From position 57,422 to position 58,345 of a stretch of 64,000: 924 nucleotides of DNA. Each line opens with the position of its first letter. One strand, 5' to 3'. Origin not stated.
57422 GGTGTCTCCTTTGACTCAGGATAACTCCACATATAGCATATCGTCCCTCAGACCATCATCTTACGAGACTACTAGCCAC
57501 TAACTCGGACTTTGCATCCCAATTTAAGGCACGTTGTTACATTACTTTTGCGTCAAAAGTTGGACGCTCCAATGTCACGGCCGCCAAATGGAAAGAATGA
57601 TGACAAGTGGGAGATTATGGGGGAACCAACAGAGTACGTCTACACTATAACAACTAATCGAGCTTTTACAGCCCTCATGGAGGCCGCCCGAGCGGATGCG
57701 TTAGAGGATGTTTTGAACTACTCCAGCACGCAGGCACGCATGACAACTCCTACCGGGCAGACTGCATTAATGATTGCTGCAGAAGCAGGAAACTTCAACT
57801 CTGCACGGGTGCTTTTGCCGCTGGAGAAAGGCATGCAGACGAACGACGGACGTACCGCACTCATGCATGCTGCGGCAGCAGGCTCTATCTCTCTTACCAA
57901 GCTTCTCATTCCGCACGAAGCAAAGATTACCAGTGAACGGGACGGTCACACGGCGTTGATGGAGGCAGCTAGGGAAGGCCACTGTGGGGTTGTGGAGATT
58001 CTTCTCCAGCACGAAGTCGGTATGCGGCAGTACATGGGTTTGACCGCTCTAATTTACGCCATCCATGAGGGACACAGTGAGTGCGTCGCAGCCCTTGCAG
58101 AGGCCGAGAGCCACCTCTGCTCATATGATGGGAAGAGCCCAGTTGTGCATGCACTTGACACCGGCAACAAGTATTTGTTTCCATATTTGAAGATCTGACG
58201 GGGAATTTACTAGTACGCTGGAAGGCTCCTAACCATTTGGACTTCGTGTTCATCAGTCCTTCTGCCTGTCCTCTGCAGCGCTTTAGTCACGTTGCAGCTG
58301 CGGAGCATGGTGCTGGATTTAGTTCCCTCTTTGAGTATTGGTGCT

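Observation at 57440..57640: Last array member is split: a gene-fission or frameshift junction between 56070..57503 and the ankyrin-only ORF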

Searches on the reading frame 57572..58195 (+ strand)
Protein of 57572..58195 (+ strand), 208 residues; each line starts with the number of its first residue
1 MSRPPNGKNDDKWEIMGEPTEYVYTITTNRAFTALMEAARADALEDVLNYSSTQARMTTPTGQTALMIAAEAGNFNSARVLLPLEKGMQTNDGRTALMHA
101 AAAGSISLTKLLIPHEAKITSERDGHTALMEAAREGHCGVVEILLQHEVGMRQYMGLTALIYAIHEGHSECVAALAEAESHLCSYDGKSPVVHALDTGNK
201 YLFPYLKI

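Call 12: find_homologous_proteins(query=window:57572-58195:+)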
Query window:57572-58195:+ (208 aa): 229 proteins with E <= 0.001 among 1689 candidates; the best 120 are listed.
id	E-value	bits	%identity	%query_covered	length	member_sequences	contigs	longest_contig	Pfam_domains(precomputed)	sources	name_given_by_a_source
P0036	7.2e-31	126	41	63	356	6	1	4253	PF13606.13,PF13857.13,PF12796.14,PF00023.37,PF13637.13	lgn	-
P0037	1.1e-21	96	34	84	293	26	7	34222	PF13606.13,PF13857.13,PF12796.14,PF00023.37,PF13637.13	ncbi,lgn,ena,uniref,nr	ncbi:Ankyrin repeat protein [Giardia duodenalis]|uniref:Ankyrin repeat protein n=1 Tax=Giardia intes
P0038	2.7e-20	91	33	83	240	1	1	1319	PF13606.13,PF13857.13,PF12796.14,PF00023.37,PF13637.13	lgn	-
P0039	2.6e-19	88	40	42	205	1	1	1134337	PF13606.13,PF13857.13,PF12796.14,PF00023.37,PF13637.13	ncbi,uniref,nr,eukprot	ncbi:Ankyrin repeat protein 1 [Giardia muris]|uniref:Ankyrin repeat protein 1 n=1 Tax=Giardia muris 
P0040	1.8e-18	85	34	72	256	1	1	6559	PF13606.13,PF13857.13,PF12796.14,PF00023.37,PF13637.13,PF24521.3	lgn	-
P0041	2.1e-17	82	35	74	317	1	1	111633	PF13606.13,PF13857.13,PF23745.2,PF12796.14,PF00023.37,PF13637.13,PF24521.3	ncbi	-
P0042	2.2e-17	82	33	83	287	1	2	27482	PF13606.13,PF13857.13,PF12796.14,PF00023.37,PF13637.13,PF24521.3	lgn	-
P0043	2.1e-15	75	34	68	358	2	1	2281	PF13606.13,PF13857.13,PF23745.2,PF12796.14,PF00023.37,PF13637.13,PF24521.3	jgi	-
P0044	3.6e-15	74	40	43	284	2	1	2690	PF13606.13,PF13857.13,PF23745.2,PF12796.14,PF00023.37,PF13637.13,PF24521.3,PF26344.1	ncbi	-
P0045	4.1e-14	71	42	48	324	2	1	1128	PF13606.13,PF13857.13,PF23745.2,PF12796.14,PF00023.37,PF13637.13,PF24521.3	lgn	-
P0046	6.1e-14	70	37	68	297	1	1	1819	PF13606.13,PF13857.13,PF23745.2,PF12796.14,PF00023.37,PF13637.13,PF24521.3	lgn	-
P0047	7.2e-14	70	34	84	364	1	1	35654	PF13606.13,PF13857.13,PF12796.14,PF00023.37,PF13637.13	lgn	-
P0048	4.6e-13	68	29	78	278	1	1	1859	PF13606.13,PF13857.13,PF23745.2,PF12796.14,PF00023.37,PF13637.13,PF24521.3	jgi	jgi:ankyrin repeat protein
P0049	6.4e-13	67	34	70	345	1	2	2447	PF13606.13,PF13857.13,PF12796.14,PF00023.37,PF13637.13,PF24521.3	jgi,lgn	-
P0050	9.3e-13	67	30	75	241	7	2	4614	PF13606.13,PF13857.13,PF23745.2,PF12796.14,PF00023.37,PF13637.13,PF24521.3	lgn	-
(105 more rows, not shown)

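Call 14: list_cluster_members(proteins=[L001:5502-6125:+, L002:5533-6111:+, L004:5475-6098:+, window:57617-58195:+, window:57512-58195:+, L002:5488-6111:+])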
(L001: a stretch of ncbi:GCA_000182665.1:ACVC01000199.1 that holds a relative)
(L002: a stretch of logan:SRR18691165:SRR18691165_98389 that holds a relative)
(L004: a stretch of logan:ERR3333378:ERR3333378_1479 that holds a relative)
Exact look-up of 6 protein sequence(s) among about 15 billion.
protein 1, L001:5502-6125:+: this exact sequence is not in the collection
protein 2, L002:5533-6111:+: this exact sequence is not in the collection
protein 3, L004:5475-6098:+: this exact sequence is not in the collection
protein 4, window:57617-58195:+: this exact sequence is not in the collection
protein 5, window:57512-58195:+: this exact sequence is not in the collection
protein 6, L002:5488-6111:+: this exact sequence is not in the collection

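Call 20: find_encoding_contigs(protein=P0039, flank=10000, max_places=2)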
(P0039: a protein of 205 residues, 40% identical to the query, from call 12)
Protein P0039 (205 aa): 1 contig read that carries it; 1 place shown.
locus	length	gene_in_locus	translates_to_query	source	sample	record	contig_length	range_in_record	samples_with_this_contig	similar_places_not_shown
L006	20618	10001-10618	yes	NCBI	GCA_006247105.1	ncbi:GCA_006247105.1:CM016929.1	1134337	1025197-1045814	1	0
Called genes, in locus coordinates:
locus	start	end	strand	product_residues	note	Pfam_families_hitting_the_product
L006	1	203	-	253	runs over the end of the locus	PF01813:ATP-synt_D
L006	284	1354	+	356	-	PF00149:Metallophos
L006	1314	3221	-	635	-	PF13637:Ank_4 (faint), PF00023:Ank (faint), PF12796:Ank_2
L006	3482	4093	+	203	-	PF12464:Mac, PF00132:Hexapep, PF14602:Hexapep_2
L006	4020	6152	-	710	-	PF02516:STT3, PF21436:STT3-PglB_core (weak)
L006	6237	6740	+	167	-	PF00160:Pro_isomerase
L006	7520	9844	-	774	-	PF13401:AAA_22 (faint), PF00004:AAA, PF17862:AAA_lid_3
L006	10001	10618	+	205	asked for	PF12796:Ank_2, PF13857:Ank_5 (faint), PF00023:Ank (faint), PF13606:Ank_3 (faint), PF12796:Ank_2, PF13637:Ank_4 (weak), PF12796:Ank_2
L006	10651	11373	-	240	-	-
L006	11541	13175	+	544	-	-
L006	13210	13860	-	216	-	PF10584:Proteasome_A_N, PF00227:Proteasome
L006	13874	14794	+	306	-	PF13815:Dzip-like_N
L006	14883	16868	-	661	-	PF07690:MFS_1, PF05977:MFS_3 (weak)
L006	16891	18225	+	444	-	-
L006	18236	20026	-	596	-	PF00069:Pkinase, PF07714:PK_Tyr_Ser-Thr, PF13637:Ank_4 (faint), PF00023:Ank (faint), PF04849:HAP1_N (faint), PF12796:Ank_2 (weak), PF12796:Ank_2, PF13857:Ank_5 (weak), +1 more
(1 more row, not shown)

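Call 21: find_encoding_contigs(protein=P0036, flank=5000, max_places=2)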
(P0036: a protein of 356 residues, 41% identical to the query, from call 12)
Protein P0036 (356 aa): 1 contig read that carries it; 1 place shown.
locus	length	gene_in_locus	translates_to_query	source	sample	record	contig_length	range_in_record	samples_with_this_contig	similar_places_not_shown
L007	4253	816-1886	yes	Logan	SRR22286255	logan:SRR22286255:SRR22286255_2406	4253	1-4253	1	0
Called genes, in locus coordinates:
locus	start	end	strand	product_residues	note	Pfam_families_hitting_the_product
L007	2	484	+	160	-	?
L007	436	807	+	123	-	PF00023:Ank (faint), PF12796:Ank_2, PF13606:Ank_3 (faint), PF13637:Ank_4 (faint), PF13857:Ank_5 (faint), PF12796:Ank_2 (weak)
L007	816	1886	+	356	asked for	PF00023:Ank (faint), PF12796:Ank_2, PF13606:Ank_3 (faint), PF13637:Ank_4 (weak), PF13857:Ank_5 (weak), PF12796:Ank_2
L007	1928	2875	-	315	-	PF12146:Hydrolase_4, PF00561:Abhydrolase_1, PF12697:Abhydrolase_6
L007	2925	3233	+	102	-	PF01423:LSM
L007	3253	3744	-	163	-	-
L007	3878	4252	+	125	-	?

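Call 22: search_protein_families(library=pfam, proteins=[window:57572-58195:+], max_evalue=0.01)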
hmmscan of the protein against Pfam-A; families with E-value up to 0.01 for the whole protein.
window:57572-58195:+ (208 aa): 6 families
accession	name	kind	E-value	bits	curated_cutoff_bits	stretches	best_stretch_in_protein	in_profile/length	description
PF12796.13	Ank_2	-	2.4e-34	118.2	27.3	3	35-121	1-88/90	Ankyrin repeats (3 copies)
PF00023.36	Ank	-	1.3e-20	72.8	21.1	2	124-147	1-24/33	Ankyrin repeat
PF13606.12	Ank_3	-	1.1e-16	59.4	22.3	0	92-119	1-28/30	Ankyrin repeat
PF13857.12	Ank_5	-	3.1e-15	56.5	27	3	62-97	16-53/56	Ankyrin repeats (many copies)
PF13637.12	Ank_4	-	8e-13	48.7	22.7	2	67-113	2-50/50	Ankyrin repeats (many copies)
PF24521.3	Ank_KRIT1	-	0.0049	17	80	0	95-146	20-67/149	KRIT1 ankyrin-repeats domain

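Call 69: predict_structure(alignment_id=A3)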
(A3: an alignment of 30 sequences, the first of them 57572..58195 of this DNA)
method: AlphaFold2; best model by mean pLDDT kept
length: 208 residues; sequences in the alignment: 30
mean_pLDDT: 86.4   pTM: 0.80
mean pLDDT of the five models: 86.4, 86.2, 86.2, 85.5, 85.2
residues with pLDDT >= 90: 142; 70-90: 20; 50-70: 36; < 50: 10
segments of 3 or more residues with pLDDT < 50: 12-14
pLDDT, mean of each block of 10 residues (from residue 1): 50 50 72 97 98 96 98 98 97 98 98 94 95 98 96 92 95 93 69 67 56
secondary structure, 60 per line:
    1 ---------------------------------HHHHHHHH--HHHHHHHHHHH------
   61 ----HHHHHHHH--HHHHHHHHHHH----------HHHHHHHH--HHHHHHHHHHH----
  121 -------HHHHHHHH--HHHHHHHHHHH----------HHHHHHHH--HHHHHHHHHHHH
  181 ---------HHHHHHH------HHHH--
elements in order: H34-41 H44-54 H65-72 H75-85 H96-103 H106-116 H128-135 H138-148 H159-166 H169-180 H190-196 H203-206
